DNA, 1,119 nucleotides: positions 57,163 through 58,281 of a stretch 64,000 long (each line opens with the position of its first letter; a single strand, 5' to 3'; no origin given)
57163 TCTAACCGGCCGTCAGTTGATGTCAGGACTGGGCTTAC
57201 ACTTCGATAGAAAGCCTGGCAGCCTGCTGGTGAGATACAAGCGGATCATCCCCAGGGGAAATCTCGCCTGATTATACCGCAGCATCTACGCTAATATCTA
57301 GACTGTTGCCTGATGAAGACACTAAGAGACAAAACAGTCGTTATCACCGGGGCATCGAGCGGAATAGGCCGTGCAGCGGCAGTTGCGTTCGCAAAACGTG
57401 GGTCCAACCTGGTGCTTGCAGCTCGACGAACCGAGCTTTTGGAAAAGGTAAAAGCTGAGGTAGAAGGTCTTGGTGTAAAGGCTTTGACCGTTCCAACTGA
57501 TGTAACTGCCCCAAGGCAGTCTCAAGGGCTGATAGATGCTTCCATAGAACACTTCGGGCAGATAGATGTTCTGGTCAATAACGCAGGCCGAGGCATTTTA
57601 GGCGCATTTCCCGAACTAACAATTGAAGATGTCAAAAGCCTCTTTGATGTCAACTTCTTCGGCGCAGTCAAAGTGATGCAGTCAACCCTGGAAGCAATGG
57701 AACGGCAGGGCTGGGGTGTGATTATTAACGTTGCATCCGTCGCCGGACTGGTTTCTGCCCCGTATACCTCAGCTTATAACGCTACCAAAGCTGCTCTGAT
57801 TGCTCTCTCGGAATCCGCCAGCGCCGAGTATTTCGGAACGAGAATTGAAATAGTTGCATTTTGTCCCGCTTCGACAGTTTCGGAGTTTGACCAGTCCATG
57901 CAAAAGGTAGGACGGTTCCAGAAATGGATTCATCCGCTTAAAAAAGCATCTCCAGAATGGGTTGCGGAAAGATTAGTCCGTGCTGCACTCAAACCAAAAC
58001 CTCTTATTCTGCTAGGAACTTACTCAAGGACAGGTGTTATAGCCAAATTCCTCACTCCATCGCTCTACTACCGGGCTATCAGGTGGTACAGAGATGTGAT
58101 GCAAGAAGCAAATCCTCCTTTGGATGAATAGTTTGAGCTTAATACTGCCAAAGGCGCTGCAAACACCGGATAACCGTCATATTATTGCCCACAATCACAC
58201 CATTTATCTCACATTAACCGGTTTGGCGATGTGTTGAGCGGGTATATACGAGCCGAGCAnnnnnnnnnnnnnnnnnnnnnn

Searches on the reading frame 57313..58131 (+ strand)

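Call 78: search_protein_families(library=pfam, proteins=[window:57313-58131:+], max_evalue=0.001)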
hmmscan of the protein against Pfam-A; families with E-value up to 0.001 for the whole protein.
window:57313-58131:+ (272 aa): 4 families
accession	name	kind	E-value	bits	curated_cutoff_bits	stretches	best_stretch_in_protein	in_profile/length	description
PF00106.31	adh_short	-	7.8e-53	179.3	26.6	1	7-196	1-190/195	short chain dehydrogenase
PF13561.12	adh_short_C2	-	8.9e-37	127.3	27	1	13-214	1-206/236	Enoyl-(Acyl carrier protein) reductase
PF08659.16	KR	-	2e-14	54.4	22.6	1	8-170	2-164/180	KR domain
PF01370.27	Epimerase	-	3.7e-05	23.7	20.9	1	9-201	1-184/240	NAD dependent epimerase/dehydratase family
